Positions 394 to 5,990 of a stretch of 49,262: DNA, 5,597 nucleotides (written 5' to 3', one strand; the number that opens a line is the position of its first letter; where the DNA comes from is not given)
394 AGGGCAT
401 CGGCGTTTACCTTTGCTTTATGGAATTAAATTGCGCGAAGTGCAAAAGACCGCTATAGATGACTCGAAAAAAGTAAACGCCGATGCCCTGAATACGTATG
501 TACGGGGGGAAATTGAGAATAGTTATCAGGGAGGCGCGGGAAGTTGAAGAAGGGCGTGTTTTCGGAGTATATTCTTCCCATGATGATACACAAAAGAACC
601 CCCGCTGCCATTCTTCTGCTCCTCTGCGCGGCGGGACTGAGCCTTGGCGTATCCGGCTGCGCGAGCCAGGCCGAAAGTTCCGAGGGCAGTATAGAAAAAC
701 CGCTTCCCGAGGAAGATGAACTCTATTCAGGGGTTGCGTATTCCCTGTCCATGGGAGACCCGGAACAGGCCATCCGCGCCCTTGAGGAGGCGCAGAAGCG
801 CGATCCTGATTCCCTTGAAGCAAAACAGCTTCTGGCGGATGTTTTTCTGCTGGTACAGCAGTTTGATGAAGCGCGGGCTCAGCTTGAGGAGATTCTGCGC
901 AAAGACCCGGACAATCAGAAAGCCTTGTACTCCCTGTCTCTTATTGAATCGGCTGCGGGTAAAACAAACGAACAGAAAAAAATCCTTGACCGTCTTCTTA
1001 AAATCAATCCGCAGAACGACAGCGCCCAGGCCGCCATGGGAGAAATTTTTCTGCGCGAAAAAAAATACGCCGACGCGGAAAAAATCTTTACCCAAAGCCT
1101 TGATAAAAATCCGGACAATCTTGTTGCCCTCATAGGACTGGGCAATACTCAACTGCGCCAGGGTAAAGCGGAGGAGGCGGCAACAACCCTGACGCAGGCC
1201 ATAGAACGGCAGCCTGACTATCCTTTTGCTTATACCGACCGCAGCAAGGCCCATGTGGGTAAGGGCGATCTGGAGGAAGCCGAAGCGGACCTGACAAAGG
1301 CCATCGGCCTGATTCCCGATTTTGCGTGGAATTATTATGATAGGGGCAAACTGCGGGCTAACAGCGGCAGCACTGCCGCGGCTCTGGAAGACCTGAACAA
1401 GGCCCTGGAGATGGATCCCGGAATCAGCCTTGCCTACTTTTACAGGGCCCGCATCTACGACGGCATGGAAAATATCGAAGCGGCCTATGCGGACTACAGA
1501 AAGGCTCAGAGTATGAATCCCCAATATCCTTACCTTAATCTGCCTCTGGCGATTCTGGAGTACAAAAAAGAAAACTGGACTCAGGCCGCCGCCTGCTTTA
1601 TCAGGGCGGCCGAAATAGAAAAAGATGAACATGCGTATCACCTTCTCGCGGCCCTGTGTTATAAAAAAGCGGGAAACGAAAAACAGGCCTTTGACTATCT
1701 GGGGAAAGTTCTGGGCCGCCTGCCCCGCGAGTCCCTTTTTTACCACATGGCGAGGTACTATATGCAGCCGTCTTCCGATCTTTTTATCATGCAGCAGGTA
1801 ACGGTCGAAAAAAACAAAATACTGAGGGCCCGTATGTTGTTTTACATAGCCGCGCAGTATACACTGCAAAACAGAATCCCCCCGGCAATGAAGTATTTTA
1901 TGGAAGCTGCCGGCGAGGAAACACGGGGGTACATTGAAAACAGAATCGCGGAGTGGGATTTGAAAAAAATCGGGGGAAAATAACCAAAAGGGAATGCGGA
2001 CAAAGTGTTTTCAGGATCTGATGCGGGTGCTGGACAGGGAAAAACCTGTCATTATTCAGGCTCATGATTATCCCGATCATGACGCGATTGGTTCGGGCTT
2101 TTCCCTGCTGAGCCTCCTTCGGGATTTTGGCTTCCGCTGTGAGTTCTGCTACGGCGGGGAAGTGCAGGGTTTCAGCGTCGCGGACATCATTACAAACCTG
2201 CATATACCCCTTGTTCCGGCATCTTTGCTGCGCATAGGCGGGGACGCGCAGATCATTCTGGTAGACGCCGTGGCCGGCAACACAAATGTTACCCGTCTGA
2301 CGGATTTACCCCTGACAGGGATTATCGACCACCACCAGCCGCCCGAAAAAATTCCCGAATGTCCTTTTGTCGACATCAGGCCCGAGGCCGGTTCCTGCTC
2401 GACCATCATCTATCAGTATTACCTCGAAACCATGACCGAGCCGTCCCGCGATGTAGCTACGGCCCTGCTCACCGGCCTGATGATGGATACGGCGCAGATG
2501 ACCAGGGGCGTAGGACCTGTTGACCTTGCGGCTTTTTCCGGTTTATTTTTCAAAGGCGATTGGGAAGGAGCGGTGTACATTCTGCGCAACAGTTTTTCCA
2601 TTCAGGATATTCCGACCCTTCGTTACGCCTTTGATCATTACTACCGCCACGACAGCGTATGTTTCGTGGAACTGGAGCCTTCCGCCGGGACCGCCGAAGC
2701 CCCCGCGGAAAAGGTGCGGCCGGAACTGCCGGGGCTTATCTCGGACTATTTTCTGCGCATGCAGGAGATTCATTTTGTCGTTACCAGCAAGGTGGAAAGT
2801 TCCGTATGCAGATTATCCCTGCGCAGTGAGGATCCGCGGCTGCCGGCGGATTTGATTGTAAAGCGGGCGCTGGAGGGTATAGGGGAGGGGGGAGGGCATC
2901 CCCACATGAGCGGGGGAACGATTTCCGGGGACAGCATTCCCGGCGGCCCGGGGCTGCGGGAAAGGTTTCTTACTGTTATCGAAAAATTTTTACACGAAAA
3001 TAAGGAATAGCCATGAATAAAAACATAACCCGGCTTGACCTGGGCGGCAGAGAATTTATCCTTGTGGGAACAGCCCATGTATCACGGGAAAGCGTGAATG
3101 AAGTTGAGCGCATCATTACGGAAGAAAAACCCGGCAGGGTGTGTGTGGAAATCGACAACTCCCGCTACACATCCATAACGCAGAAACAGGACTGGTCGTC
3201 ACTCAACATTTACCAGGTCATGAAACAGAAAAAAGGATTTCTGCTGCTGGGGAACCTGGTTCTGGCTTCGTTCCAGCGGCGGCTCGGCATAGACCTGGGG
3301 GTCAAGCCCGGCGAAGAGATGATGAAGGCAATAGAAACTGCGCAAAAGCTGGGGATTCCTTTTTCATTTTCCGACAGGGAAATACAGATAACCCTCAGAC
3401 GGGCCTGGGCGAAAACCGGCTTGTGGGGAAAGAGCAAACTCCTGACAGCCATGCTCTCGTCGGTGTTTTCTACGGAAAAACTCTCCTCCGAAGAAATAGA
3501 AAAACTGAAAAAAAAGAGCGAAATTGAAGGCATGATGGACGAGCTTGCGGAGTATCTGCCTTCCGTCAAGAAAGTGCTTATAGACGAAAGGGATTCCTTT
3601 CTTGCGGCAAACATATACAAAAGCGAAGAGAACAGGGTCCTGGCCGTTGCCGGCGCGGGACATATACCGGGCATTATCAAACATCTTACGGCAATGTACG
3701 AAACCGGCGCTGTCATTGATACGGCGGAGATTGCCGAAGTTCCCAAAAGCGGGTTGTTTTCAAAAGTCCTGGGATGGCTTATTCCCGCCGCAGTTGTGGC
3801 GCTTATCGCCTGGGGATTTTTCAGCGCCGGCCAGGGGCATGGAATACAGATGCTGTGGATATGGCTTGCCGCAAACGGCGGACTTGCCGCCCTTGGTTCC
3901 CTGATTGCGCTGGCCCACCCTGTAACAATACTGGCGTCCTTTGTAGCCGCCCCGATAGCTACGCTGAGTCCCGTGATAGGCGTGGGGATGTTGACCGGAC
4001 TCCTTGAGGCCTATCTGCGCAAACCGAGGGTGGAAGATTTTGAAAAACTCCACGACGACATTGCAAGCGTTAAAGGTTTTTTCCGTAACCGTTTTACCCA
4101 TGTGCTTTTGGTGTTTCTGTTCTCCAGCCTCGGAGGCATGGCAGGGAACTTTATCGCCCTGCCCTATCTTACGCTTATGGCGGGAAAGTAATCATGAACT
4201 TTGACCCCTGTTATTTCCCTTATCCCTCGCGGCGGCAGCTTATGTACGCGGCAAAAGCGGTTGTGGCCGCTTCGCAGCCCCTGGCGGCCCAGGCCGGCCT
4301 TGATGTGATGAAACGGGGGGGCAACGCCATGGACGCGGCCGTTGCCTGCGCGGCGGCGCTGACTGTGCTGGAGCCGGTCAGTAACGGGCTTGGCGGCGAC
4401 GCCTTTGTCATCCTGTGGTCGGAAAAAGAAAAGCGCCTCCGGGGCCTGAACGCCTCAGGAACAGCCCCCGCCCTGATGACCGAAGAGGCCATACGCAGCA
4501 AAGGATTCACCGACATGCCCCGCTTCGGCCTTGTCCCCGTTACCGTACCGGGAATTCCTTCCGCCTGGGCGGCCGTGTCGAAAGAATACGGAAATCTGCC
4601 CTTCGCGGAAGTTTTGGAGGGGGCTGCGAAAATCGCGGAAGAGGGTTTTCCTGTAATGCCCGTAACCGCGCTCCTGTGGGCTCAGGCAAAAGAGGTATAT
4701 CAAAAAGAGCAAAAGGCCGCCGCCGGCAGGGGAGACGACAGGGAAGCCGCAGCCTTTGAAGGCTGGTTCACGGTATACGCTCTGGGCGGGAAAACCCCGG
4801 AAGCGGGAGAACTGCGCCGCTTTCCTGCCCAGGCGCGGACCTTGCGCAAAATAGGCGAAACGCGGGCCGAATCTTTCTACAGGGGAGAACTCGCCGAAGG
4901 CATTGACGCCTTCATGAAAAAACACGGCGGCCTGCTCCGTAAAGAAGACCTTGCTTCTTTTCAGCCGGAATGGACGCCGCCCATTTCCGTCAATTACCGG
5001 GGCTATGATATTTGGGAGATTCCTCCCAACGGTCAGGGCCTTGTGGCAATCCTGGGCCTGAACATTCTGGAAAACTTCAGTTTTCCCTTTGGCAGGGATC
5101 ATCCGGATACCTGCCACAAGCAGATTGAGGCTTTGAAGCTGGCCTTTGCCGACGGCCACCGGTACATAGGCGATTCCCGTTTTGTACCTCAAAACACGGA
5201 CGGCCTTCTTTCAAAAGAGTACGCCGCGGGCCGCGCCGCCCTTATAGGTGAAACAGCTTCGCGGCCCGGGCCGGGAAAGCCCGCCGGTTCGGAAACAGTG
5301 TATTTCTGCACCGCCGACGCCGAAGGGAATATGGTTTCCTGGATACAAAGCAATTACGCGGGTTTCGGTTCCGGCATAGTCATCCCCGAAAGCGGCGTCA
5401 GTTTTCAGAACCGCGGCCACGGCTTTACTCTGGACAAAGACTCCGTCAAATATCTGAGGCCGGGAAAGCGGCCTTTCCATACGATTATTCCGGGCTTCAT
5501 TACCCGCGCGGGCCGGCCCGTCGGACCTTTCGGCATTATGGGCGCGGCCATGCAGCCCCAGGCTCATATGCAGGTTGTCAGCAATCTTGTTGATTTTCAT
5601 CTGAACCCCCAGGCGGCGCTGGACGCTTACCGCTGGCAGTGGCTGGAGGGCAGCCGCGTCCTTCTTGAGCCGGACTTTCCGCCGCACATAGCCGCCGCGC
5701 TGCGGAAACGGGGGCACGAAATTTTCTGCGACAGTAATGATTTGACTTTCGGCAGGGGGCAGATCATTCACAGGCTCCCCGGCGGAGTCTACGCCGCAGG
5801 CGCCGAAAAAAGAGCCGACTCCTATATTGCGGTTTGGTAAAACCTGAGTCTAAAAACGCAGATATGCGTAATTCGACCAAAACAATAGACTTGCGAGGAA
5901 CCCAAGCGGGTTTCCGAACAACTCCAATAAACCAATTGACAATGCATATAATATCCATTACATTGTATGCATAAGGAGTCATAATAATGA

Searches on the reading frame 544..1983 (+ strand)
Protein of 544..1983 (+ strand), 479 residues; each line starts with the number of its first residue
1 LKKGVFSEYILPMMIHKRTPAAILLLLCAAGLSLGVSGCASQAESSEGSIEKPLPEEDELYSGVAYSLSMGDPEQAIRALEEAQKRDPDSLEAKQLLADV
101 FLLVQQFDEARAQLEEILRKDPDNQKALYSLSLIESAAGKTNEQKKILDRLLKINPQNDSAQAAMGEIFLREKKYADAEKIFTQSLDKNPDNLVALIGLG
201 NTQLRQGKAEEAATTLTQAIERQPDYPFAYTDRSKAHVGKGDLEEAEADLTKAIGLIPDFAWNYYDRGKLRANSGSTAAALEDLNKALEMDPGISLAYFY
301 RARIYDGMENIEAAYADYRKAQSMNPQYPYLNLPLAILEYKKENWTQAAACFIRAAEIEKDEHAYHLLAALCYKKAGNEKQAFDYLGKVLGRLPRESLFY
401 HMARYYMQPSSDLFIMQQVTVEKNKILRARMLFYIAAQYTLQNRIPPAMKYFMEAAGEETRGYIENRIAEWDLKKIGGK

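Call 49: search_protein_families(library=pfam, max_evalue=0.00001, proteins=[window:544-1983:+])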
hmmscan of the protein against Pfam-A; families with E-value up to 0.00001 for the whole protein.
window:544-1983:+ (479 aa): 22 families
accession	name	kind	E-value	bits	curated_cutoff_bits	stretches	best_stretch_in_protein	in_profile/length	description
PF14559.12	TPR_19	-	6.7e-34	116.5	25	3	68-128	2-61/68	Tetratricopeptide repeat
PF07719.23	TPR_2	-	5.1e-32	107.8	27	0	296-328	2-34/34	Tetratricopeptide repeat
PF13432.12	TPR_16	-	5.4e-30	103.9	32.7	2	69-124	9-64/65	Tetratricopeptide repeat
PF00515.34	TPR_1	-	5.5e-29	99.2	27.8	0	296-328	2-34/34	Tetratricopeptide repeat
PF13181.12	TPR_8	-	4.4e-28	95.5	25.7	0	297-328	3-34/34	Tetratricopeptide repeat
PF13428.12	TPR_14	-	4.7e-25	86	23.5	0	92-130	2-40/44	Tetratricopeptide repeat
PF13431.12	TPR_17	-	4e-22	77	24.4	0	182-212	2-32/34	Tetratricopeptide repeat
PF13424.12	TPR_12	-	1.2e-17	64.3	30.1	1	161-223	3-75/77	Tetratricopeptide repeat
PF13174.12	TPR_6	-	2.2e-16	59.7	26.3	0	60-90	4-33/33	Tetratricopeptide repeat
PF13414.12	TPR_11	-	2.4e-16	59.6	26.8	0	200-241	1-42/42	TPR repeat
PF25064.1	ARM_TT21_5th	-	2.5e-14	54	27.8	0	160-223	2-65/117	TT21 fifth ARM repeats domain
PF25062.1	ARM_TT21_N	-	3.8e-14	53.4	40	1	60-246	31-221/222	Tetratricopeptide repeat protein 21 N-terminal ARM repeat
PF13371.12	TPR_9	-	8.8e-14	51.7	35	0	237-293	5-61/73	Tetratricopeptide repeat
PF23914.1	TPR_CcmH_CycH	-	1.5e-12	48.1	42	1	68-160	61-156/158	Cytochrome c-type biogenesis protein H TPR domain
PF12895.13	ANAPC3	-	1.6e-12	47.9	27.2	0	146-217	10-80/82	Anaphase-promoting complex, cyclosome, subunit 3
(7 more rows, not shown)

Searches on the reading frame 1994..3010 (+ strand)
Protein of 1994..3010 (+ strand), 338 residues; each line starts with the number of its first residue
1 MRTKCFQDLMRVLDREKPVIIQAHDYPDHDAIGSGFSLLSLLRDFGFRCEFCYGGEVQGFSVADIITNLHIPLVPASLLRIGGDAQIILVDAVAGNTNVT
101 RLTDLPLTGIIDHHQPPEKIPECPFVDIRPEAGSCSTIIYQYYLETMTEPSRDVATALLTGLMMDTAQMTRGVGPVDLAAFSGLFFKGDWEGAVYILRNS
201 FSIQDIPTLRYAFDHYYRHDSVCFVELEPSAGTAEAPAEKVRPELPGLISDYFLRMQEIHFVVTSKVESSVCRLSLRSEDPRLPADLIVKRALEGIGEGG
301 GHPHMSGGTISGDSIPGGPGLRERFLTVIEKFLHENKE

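Call 49: search_protein_families(library=pfam, max_evalue=0.00001, proteins=[window:1994-3010:+])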
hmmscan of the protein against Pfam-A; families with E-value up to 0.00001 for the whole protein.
window:1994-3010:+ (338 aa): 2 families
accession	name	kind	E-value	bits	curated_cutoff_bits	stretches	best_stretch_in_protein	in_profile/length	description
PF01368.27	DHH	-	8.2e-13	49.2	28.1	1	19-161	2-124/125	DHH family, N-terminal domain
PF02272.25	DHHA1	-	5.1e-06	27.3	25.9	1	250-334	22-101/102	DHHA1 domain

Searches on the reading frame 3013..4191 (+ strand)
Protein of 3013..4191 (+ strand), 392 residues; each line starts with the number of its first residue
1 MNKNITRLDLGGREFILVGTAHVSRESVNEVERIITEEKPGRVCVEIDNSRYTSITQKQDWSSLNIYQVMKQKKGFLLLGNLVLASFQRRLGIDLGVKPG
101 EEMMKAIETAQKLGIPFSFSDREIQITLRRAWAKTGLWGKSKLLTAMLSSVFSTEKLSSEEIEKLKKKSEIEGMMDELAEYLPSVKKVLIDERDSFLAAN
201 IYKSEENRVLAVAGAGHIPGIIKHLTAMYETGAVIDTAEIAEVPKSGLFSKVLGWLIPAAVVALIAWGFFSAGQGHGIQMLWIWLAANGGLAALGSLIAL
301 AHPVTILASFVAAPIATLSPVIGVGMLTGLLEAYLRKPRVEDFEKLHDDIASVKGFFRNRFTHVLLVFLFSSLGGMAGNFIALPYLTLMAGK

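Call 49: search_protein_families(library=pfam, max_evalue=0.00001, proteins=[window:3013-4191:+])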
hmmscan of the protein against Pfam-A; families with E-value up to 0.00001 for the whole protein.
window:3013-4191:+ (392 aa): 1 family
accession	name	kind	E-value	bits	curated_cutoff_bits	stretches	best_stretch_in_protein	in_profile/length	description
PF01963.22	TraB_PrgY_gumN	-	3.7e-33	116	26.8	1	7-232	4-258/263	TraB/PrgY/gumN family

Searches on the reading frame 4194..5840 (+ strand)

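Call 49: search_protein_families(library=pfam, max_evalue=0.00001, proteins=[window:4194-5840:+])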
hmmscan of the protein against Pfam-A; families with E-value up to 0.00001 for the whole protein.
window:4194-5840:+ (548 aa): 1 family
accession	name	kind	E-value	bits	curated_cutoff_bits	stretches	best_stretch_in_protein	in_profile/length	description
PF01019.26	G_glu_transpept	-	6.6e-141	471.1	27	1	37-542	2-511/512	Gamma-glutamyltranspeptidase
